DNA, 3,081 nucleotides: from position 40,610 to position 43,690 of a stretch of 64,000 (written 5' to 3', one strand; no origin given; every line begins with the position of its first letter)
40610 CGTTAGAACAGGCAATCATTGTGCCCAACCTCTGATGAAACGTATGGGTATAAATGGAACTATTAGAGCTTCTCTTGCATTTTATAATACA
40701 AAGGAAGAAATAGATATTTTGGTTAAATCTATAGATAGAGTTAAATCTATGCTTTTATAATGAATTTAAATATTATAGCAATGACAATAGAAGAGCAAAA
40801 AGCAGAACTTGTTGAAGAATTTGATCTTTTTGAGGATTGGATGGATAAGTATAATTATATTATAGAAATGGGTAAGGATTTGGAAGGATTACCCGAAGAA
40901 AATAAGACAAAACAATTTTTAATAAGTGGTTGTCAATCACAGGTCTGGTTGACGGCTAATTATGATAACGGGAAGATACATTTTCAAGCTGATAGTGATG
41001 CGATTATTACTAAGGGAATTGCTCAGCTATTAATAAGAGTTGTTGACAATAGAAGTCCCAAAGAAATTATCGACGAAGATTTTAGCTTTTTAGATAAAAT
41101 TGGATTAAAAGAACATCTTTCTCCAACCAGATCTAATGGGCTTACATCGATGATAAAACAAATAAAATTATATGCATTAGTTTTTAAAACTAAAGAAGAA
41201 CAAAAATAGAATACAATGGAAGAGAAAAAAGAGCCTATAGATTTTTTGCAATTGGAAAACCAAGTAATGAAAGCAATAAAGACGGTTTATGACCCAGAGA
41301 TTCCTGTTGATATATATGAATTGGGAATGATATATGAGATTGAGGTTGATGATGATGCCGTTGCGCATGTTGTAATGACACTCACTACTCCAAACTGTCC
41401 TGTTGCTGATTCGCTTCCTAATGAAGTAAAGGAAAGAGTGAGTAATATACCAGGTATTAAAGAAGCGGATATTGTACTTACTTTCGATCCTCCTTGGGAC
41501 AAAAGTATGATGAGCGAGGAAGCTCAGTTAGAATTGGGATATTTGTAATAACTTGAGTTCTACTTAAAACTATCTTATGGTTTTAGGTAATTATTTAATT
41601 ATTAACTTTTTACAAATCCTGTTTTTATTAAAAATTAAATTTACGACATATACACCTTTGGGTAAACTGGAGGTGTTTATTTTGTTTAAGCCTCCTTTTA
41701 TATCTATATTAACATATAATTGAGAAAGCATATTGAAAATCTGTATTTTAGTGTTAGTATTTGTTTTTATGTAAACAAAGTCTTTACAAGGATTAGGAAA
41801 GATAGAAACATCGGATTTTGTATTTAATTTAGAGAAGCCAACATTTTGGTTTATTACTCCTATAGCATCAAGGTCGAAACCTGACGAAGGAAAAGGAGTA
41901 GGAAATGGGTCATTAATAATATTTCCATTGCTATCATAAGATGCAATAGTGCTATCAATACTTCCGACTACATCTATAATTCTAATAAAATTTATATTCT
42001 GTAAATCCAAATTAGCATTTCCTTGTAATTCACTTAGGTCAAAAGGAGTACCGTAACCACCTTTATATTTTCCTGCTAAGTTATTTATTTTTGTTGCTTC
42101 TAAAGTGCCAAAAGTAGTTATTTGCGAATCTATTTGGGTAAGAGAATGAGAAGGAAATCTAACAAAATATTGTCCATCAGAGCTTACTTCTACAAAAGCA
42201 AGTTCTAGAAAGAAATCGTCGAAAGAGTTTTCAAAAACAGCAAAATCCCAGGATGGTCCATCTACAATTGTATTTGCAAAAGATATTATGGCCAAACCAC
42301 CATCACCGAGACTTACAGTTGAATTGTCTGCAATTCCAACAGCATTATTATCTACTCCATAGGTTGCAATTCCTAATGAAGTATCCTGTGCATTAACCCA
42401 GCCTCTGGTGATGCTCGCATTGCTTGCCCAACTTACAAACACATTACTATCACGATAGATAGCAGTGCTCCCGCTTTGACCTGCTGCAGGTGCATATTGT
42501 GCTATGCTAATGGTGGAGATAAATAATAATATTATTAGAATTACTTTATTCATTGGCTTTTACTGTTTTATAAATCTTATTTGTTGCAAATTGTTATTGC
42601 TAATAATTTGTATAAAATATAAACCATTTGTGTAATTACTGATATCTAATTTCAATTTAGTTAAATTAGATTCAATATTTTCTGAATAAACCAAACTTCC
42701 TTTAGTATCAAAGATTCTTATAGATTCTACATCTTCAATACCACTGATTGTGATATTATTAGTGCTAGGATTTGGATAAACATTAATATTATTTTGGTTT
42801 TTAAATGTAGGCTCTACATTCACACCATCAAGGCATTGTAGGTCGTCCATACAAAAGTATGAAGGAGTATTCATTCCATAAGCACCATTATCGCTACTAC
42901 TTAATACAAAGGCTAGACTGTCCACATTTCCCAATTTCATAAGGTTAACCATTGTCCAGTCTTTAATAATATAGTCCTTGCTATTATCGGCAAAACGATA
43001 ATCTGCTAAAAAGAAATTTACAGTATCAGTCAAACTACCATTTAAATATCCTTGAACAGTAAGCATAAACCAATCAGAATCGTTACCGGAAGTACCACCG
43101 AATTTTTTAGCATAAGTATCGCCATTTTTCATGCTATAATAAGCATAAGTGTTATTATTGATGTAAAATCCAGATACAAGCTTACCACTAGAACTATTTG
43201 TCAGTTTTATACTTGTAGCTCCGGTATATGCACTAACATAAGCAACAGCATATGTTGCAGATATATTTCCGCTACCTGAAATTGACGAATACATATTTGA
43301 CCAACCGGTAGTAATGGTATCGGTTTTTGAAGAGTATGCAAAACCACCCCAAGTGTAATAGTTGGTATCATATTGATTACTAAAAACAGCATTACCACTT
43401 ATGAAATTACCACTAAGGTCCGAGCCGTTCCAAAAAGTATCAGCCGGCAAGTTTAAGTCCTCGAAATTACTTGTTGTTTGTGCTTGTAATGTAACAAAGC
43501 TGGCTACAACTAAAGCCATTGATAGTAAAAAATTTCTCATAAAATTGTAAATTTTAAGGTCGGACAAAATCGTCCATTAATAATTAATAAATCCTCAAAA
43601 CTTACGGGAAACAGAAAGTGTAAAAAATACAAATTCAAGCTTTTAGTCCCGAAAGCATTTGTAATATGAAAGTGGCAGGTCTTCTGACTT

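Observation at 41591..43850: Cobalamin riboswitch controls an operon of only two T9SS-secreted proteins, with no transporter gene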

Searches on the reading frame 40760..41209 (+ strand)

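Call 6: search_protein_families(library=pfam, proteins=[window:40760-41209:+], max_evalue=0.1)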
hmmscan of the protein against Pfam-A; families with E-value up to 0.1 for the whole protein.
window:40760-41209:+ (149 aa): 1 family
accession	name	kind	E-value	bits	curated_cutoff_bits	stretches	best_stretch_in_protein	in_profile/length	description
PF02657.20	SufE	-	4e-47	159.4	27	1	18-136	1-119/121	Fe-S metabolism associated domain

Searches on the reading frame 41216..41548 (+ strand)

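Call 6: search_protein_families(library=pfam, proteins=[window:41216-41548:+], max_evalue=0.1)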
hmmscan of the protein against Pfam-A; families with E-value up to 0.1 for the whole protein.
window:41216-41548:+ (110 aa): 2 families
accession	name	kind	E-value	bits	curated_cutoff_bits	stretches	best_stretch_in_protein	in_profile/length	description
PF01883.24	FeS_assembly_P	-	1.4e-20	73.8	23.5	1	15-84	2-71/73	Iron-sulfur cluster assembly protein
PF17041.10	SasG_E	-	0.062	13.8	25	0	67-95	14-42/48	E domain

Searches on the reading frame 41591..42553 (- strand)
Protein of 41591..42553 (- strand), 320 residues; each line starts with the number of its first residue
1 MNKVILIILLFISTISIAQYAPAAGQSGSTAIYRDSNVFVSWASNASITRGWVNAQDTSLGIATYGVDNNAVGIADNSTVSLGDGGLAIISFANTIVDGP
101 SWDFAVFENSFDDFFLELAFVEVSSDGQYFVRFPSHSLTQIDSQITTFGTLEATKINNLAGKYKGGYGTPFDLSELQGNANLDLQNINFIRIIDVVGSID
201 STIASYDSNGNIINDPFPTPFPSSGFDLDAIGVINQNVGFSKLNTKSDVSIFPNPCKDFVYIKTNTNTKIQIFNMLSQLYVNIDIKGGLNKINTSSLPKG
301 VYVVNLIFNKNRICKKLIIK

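Call 6: search_protein_families(library=pfam, proteins=[window:41591-42553:-], max_evalue=0.1)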
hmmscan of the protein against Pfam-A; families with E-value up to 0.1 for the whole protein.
window:41591-42553:- (320 aa): 2 families
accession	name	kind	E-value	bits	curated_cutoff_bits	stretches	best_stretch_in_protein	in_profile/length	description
PF18962.6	Por_Secre_tail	-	4.4e-12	46.6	27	1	251-319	1-75/75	Secretion system C-terminal sorting domain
PF16967.11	TcfC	-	1.6e-07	31.3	29.4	1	260-306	5-50/68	E-set like domain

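Call 7: search_protein_families(library=ncbifam, proteins=[window:41591-42553:-], max_evalue=0.1)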
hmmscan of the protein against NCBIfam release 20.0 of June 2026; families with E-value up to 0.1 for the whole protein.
window:41591-42553:- (320 aa): 6 families
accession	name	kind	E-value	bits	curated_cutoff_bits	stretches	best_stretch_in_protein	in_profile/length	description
TIGR04183.1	Por_Secre_tail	domain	8.2e-11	41.7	23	1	251-320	1-72/72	T9SS type A sorting domain-containing protein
NF038113.1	T9SSA_dep_M36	equivalog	3.9e-06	25.3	885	1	237-320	782-869/869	T9SS-dependent M36 family metallopeptidase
NF052644.1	T9SS_DNase_Rie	equivalog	5.9e-06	25.8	260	1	226-318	160-249/251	T9SS-dependent surface endonuclease, AS87_RS02955 family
NF050177.1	TapA_OM_Porphy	equivalog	1.8e-05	23.7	500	1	245-319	467-543/544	TapA/TapC family T9SS-dependent outer membrane protein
NF007463.0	PRK10040.1-2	equivalog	0.022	14.5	93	1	1-29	1-30/58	hypothetical protein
NF010259.0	PRK13705.1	equivalog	0.028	13.4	725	1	237-287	247-292/388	plasmid-partitioning protein SopA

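Call 9: search_solved_structures(query=window:41591-42553:-, max_evalue=1, show_alignments=2)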
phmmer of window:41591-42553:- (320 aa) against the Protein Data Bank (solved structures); distinct sequences matched with E-value up to 1: 2.
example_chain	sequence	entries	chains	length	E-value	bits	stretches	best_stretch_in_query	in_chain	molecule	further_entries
7pzj_A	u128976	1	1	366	0.00011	24.7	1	241-315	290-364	Lipase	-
8glk_D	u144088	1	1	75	0.47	12.8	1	249-319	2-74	Endonuclease I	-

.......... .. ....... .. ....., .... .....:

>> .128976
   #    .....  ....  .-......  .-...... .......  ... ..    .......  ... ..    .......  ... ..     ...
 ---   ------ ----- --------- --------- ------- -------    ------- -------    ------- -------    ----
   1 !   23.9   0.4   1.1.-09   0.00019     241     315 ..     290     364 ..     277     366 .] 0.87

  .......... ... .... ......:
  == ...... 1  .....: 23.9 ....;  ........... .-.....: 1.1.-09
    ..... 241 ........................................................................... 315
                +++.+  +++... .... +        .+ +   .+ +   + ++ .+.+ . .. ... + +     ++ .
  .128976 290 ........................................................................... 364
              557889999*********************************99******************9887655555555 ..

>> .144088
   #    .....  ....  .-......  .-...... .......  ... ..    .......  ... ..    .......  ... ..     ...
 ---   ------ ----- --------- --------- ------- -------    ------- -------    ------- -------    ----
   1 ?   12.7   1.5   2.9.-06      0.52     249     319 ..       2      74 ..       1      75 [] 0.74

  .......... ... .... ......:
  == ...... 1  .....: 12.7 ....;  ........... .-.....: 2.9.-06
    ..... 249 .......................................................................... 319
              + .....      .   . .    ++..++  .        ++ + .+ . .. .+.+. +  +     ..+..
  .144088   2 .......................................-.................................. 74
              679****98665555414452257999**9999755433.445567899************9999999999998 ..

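Call 29: predict_structure(alignment_id=A1)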
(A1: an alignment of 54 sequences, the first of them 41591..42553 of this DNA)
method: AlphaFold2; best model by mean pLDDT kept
length: 320 residues; sequences in the alignment: 54
mean_pLDDT: 89.5   pTM: 0.73
mean pLDDT of the five models: 89.5, 88.9, 88.9, 87.5, 80.5
residues with pLDDT >= 90: 219; 70-90: 80; 50-70: 15; < 50: 6
segments of 3 or more residues with pLDDT < 50: 240-245
pLDDT, mean of each block of 10 residues (from residue 1): 94 75 86 90 95 92 93 89 95 94 92 75 95 94 86 89 89 96 96 95 95 87 84 82 58 87 92 96 92 95 94 93
secondary structure, 60 per line:
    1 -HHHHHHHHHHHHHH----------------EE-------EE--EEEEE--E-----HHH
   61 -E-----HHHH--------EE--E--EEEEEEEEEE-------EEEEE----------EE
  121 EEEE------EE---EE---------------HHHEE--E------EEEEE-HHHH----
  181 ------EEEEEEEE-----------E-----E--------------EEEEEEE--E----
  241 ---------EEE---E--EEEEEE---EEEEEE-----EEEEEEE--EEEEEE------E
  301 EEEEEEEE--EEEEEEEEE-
elements in order: H2-15 E45-49 H68-71 E87-96 E104-108 E119-124 E167-171 H173-176 E187-194 E227-233 E250-252 E259-264 E268-273 E279-285 E288-293 E300-308 E311-319

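Call 32: fold_search(model_id=the predicted structure, library=pdb)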
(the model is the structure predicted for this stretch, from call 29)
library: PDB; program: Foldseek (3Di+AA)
matches with E <= 10: 1612; with E <= 0.001: 55
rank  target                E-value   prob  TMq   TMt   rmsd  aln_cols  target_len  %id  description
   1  6jz1_B                3.7e-05  1.00  0.22  0.14  16.8       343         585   11  Apo structure of b-glucuronidase from Ruminococcus gnavus at 1.7 Angstrom resolution (released 2020-06-03)
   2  5z18_F                4.1e-05  0.98  0.18  0.11  16.3       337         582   10  The crystal structure of Ruminococcus gnavus beta-glucuronidase (released 2018-12-12)
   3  5z19_E                5.1e-05  0.99  0.20  0.12  16.2       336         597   10  The crystal structure of Ruminococcus gnavus beta-glucuronidase in complex with uronic isofagomine (released 2018-12-12)
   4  6jz8_A                5.3e-05  0.99  0.19  0.12  16.2       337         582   10  b-glucuronidase from Ruminococcus gnavus in complex with D-glucaro 1,5-lactone (released 2020-06-10)
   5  7c7u_A                5.6e-05  0.98  0.19  0.11  22.8       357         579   11  Biofilm associated protein - BSP domain (released 2021-05-12)
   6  6eca_A                5.6e-05  0.97  0.19  0.12  16.8       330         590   10  Lactobacillus rhamnosus Beta-glucuronidase (released 2019-02-13)
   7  6jz7_B                5.9e-05  0.99  0.20  0.13  16.8       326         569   10  b-glucuronidase from Ruminococcus gnavus in complex with N1-substituted uronic isofagomine (released 2020-06-10)
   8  8ohx_AAA              5.9e-05  0.96  0.18  0.12  17.7       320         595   12  Crystal structure of Beta-glucuronidase from Escherichia coli in complex with siastatin B derived inhibitor (released 2024-01-10)
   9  7c7u_B                6.2e-05  0.98  0.19  0.11  22.7       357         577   11  Biofilm associated protein - BSP domain (released 2021-05-12)
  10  5z18_E                6.9e-05  0.99  0.21  0.13  16.1       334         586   10  The crystal structure of Ruminococcus gnavus beta-glucuronidase (released 2018-12-12)
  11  6jz3_A                6.9e-05  0.98  0.19  0.12  16.9       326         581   10  b-glucuronidase from Ruminococcus gnavus in complex with uronic deoxynojirimycin (released 2020-05-13)
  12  6jz4_B                7.2e-05  0.98  0.19  0.12  16.1       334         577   10  b-glucuronidase from Ruminococcus gnavus in complex with D-glucaro-d-lactam (released 2020-06-03)
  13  6eca_B                8.0e-05  0.99  0.20  0.13  17.4       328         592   10  Lactobacillus rhamnosus Beta-glucuronidase (released 2019-02-13)
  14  6jz1_A                8.0e-05  0.98  0.19  0.12  16.2       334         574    9  Apo structure of b-glucuronidase from Ruminococcus gnavus at 1.7 Angstrom resolution (released 2020-06-03)
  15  5z19_B                8.9e-05  0.98  0.19  0.12  16.2       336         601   10  The crystal structure of Ruminococcus gnavus beta-glucuronidase in complex with uronic isofagomine (released 2018-12-12)
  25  8qb1_A                1.4e-04  1.00  0.22  0.74   1.9        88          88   22  C-terminal domain of mirolase from Tannerella forsythia (released 2024-02-28)
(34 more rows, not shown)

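Call 78: list_cluster_members(proteins=[window:41591-42553:-, window:42560-43540:-])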
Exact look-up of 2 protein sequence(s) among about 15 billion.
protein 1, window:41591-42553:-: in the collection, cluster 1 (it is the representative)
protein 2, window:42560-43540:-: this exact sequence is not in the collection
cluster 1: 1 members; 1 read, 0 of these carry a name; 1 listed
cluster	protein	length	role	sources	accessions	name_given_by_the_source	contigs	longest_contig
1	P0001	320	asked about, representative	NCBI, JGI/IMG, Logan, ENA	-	-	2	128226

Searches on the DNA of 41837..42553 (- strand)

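Call 54: search_rna_families(sources=[L003, L006, L014, L017, L022, L027, L052], threshold=gathering)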
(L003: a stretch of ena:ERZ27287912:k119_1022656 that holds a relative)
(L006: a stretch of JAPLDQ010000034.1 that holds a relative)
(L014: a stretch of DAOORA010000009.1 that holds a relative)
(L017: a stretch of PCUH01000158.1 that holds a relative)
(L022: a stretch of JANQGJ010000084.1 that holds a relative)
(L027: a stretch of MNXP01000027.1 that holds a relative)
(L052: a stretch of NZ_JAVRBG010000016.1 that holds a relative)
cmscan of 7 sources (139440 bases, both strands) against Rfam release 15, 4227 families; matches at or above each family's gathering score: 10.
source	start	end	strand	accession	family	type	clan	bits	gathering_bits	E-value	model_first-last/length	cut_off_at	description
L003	6672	6848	+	RF00174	Cobalamin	Cis-reg; riboswitch;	CL00101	128.6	31.5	1.2e-31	1-189/189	no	Cobalamin riboswitch aptamer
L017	7788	7966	+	RF00174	Cobalamin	Cis-reg; riboswitch;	CL00101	114.7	31.5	1.1e-27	1-189/189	no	Cobalamin riboswitch aptamer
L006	8625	8810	+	RF00174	Cobalamin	Cis-reg; riboswitch;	CL00101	112.1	31.5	6.1e-27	1-189/189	no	Cobalamin riboswitch aptamer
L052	5465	5675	+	RF00174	Cobalamin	Cis-reg; riboswitch;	CL00101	99.3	31.5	2.9e-23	1-189/189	no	Cobalamin riboswitch aptamer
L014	6726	6922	+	RF00174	Cobalamin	Cis-reg; riboswitch;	CL00101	94.4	31.5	7.4e-22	1-189/189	no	Cobalamin riboswitch aptamer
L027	8625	8807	+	RF00174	Cobalamin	Cis-reg; riboswitch;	CL00101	88.9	31.5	2.7e-20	1-189/189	no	Cobalamin riboswitch aptamer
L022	8280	8478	+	RF00174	Cobalamin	Cis-reg; riboswitch;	CL00101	84.3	31.5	5.8e-19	1-189/189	no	Cobalamin riboswitch aptamer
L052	19090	19171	-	RF01705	Flavo-1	Gene; sRNA;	-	65.4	42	1e-11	1-76/76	no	Flavo-1 RNA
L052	517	608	-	RF01705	Flavo-1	Gene; sRNA;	-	59.5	42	4.3e-10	1-76/76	no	Flavo-1 RNA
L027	3850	3933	-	RF00029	Intron_gpII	Intron;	-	42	40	0.00016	1-77/77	no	Group II catalytic intron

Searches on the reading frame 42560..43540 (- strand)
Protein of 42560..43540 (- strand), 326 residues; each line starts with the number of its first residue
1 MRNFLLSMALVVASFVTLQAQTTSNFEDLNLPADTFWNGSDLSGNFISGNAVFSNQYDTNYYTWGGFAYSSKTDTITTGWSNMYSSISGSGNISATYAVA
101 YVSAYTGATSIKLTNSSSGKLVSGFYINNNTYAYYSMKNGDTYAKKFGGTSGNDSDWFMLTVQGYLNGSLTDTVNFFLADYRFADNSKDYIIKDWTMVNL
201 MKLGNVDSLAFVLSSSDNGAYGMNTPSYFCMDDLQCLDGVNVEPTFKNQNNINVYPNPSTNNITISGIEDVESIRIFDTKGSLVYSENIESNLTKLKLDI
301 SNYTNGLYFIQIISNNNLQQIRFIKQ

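Call 6: search_protein_families(library=pfam, proteins=[window:42560-43540:-], max_evalue=0.1)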
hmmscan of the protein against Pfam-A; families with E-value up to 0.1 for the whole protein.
window:42560-43540:- (326 aa): 2 families
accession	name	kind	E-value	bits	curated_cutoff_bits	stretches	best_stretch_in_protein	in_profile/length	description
PF14717.12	DUF4465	-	5.5e-52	177.1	25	1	60-234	2-176/176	Domain of unknown function (DUF4465)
PF18962.6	Por_Secre_tail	-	8e-14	52.1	27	1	254-319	1-69/75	Secretion system C-terminal sorting domain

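Call 7: search_protein_families(library=ncbifam, proteins=[window:42560-43540:-], max_evalue=0.1)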
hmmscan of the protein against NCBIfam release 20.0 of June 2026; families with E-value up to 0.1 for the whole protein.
window:42560-43540:- (326 aa): 2 families
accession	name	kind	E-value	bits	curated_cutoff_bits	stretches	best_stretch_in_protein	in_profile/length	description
TIGR04183.1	Por_Secre_tail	domain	4.2e-11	42.7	23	1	254-326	1-72/72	T9SS type A sorting domain-containing protein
NF033708.1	T9SS_Cterm_ChiA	domain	0.00033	20.5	40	1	272-321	2-50/55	T9SS sorting signal type C domain-containing protein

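Call 8: search_solved_structures(query=window:42560-43540:-, max_evalue=1, show_alignments=2)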
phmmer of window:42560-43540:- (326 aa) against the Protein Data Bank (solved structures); distinct sequences matched with E-value up to 1: 7.
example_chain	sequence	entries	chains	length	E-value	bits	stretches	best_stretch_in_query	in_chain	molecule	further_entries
9qpm_A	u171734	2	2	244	2.3e-24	89.8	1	58-238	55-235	DUF4465 domain-containing protein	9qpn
9fct_B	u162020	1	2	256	9.7e-24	87.8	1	58-237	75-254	DUF4465 domain-containing protein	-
9hmu_A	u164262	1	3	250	1.7e-23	87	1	43-234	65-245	DUF4465 domain containing protein D5EK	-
4jqr_A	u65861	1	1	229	2.6e-19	73.2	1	11-237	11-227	hypothetical protein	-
9i2l_B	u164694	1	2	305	2e-09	40.8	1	52-234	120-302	DUF4465 domain-containing protein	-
4e9k_A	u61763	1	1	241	2.6e-08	37.1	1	81-235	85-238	hypothetical protein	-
8glj_D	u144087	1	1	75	0.006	19.5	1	253-315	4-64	Por secretion system C-terminal sorting domain-containing protein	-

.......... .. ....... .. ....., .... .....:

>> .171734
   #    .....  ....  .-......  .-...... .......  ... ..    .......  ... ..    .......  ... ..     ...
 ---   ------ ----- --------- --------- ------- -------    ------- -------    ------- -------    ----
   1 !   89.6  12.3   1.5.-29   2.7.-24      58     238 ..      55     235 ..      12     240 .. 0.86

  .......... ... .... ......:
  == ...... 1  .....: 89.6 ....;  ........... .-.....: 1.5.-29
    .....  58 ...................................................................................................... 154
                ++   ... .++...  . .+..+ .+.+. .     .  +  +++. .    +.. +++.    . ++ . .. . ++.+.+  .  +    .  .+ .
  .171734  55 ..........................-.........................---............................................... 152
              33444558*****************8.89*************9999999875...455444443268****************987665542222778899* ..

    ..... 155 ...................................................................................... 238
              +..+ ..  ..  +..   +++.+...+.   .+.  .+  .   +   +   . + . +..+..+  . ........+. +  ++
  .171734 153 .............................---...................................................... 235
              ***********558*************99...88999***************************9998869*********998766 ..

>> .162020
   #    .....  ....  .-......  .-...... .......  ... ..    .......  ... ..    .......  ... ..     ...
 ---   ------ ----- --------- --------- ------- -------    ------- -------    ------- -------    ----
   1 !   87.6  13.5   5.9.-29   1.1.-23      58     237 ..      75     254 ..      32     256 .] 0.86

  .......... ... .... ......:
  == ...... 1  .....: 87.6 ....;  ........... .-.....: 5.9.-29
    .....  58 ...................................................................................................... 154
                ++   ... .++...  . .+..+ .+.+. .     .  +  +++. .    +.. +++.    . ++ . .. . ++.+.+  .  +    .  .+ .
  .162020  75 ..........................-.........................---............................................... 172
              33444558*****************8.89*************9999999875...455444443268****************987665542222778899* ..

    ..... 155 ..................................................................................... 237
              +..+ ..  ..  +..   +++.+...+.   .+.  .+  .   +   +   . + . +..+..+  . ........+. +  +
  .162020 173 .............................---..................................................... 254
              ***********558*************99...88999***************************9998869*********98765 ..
